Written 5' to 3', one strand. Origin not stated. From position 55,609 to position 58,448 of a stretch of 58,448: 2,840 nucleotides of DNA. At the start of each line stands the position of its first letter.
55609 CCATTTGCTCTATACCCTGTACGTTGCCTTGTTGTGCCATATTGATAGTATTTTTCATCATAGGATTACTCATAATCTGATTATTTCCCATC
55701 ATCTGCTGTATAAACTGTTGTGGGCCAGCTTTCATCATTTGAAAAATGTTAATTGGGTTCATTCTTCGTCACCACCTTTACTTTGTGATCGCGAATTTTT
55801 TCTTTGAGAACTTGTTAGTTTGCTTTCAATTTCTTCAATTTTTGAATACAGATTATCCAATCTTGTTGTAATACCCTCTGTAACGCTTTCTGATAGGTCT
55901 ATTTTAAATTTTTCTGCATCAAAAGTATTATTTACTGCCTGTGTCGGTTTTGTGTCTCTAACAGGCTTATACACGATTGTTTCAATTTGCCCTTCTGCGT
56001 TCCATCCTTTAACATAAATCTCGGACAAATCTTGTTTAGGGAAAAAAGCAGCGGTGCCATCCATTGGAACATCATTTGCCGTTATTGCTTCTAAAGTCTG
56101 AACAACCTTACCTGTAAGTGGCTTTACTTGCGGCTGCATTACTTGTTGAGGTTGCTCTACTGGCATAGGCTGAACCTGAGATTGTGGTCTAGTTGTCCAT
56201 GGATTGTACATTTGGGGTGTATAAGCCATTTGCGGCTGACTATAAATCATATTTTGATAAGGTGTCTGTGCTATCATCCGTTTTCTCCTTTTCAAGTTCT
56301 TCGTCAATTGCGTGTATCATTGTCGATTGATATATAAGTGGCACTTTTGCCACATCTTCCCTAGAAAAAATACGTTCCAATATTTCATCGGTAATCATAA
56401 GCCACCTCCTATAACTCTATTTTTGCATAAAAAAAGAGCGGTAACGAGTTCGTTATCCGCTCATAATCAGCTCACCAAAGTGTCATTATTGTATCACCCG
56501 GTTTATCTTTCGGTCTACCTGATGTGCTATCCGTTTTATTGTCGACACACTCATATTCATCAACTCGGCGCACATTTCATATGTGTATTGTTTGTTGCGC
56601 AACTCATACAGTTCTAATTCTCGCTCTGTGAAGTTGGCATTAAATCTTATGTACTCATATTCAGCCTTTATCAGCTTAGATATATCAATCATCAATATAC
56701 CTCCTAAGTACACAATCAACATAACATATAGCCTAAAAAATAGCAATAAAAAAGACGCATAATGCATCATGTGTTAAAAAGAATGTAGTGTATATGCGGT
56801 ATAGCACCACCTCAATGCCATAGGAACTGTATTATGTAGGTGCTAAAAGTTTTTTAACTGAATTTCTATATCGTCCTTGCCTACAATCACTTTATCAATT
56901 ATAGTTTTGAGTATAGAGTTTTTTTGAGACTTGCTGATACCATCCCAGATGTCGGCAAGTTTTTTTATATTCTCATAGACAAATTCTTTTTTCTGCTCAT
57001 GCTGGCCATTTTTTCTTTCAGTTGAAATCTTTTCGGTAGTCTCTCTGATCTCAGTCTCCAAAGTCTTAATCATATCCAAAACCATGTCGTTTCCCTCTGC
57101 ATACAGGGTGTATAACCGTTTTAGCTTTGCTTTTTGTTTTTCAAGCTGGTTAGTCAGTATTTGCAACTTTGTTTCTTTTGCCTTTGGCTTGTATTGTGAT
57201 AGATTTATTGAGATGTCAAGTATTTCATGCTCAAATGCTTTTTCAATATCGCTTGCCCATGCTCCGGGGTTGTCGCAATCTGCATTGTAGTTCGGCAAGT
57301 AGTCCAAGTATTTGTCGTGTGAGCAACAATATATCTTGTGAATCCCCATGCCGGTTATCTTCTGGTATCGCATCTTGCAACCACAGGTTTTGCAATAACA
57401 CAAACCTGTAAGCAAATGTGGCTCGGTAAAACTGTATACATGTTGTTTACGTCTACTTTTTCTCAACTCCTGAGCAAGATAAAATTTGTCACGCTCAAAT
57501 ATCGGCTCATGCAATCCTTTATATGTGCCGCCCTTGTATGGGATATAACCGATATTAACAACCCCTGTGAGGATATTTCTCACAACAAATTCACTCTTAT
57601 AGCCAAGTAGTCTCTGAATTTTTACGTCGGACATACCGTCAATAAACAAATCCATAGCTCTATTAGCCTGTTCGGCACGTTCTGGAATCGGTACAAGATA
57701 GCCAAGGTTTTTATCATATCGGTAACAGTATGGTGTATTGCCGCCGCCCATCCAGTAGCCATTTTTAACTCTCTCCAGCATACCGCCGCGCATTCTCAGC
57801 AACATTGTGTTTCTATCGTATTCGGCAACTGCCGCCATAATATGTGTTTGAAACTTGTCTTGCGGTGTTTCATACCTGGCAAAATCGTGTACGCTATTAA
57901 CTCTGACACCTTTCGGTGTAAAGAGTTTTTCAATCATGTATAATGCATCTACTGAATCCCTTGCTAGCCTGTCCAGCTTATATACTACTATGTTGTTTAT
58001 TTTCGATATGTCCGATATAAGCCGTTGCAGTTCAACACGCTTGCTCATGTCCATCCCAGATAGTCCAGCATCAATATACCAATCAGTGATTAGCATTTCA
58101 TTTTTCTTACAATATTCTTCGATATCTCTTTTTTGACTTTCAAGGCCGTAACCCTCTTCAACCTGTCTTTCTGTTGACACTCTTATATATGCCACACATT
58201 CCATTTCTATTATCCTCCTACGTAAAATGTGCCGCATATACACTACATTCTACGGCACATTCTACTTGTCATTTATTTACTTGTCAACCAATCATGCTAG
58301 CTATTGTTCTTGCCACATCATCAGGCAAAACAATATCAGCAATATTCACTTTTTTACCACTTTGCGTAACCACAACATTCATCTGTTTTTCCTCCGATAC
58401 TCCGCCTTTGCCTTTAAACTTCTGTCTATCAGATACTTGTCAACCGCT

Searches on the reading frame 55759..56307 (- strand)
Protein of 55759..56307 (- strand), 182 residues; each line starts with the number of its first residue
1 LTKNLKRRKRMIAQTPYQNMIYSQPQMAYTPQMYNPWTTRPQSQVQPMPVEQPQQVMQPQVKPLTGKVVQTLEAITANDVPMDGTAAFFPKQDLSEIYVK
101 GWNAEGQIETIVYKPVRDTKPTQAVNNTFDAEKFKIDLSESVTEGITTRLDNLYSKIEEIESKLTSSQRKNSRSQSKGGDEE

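Call 5: search_protein_families(library=pfam, proteins=[window:55759-56307:-], max_evalue=0.01)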
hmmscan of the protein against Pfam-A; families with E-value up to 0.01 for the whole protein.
window:55759-56307:- (182 aa): 0 families

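Call 56: search_protein_families(library=phrogs, proteins=[window:55759-56307:-], max_evalue=0.001)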
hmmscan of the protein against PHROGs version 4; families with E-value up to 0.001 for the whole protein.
window:55759-56307:- (182 aa): 1 family
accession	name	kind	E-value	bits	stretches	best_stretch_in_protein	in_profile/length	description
phrog_21718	-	unknown function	4.6e-12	47.2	1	17-163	16-150/159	-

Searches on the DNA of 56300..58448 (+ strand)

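Call 4: search_dna_similar(query=window:56300-58448:+, collection=phages, mode=distant, max_rows=30)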
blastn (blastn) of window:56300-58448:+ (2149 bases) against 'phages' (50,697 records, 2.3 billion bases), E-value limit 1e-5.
No match.

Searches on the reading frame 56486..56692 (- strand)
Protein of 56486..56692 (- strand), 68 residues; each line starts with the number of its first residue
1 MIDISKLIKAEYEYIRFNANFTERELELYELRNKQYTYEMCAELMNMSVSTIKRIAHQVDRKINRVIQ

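Call 5: search_protein_families(library=pfam, proteins=[window:56486-56692:-], max_evalue=0.01)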
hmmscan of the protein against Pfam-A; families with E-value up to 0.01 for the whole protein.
window:56486-56692:- (68 aa): 2 families
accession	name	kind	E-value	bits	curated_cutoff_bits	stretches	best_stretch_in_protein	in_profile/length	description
PF08281.18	Sigma70_r4_2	-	0.0016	18.4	25.7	1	23-57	13-48/54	Sigma-70, region 4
PF04545.22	Sigma70_r4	-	0.0066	16.4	24.1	1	33-59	18-44/50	Sigma-70, region 4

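Call 55: search_protein_families(library=ncbifam, proteins=[window:56489-56692:-], max_evalue=0.01)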
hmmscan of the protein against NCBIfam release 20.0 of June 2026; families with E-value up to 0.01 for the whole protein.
seq(68 aa): 2 families
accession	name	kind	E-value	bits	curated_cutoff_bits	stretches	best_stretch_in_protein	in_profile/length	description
NF005385.0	PRK06930.1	subfamily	0.00018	21.3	136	1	21-66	115-161/170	positive control sigma-like factor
TIGR02937.1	sigma70-ECF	superfamily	0.00076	19.1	42.9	1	20-65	117-163/165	sigma-70 family RNA polymerase sigma factor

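Call 56: search_protein_families(library=phrogs, proteins=[window:56489-56692:-], max_evalue=0.001)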
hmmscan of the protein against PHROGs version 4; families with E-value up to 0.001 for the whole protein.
seq(68 aa): 1 family
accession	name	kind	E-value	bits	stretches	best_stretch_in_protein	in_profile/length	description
phrog_1190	-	transcription regulation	1.5e-08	35.6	1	19-67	110-159/167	RNA polymerase sigma factor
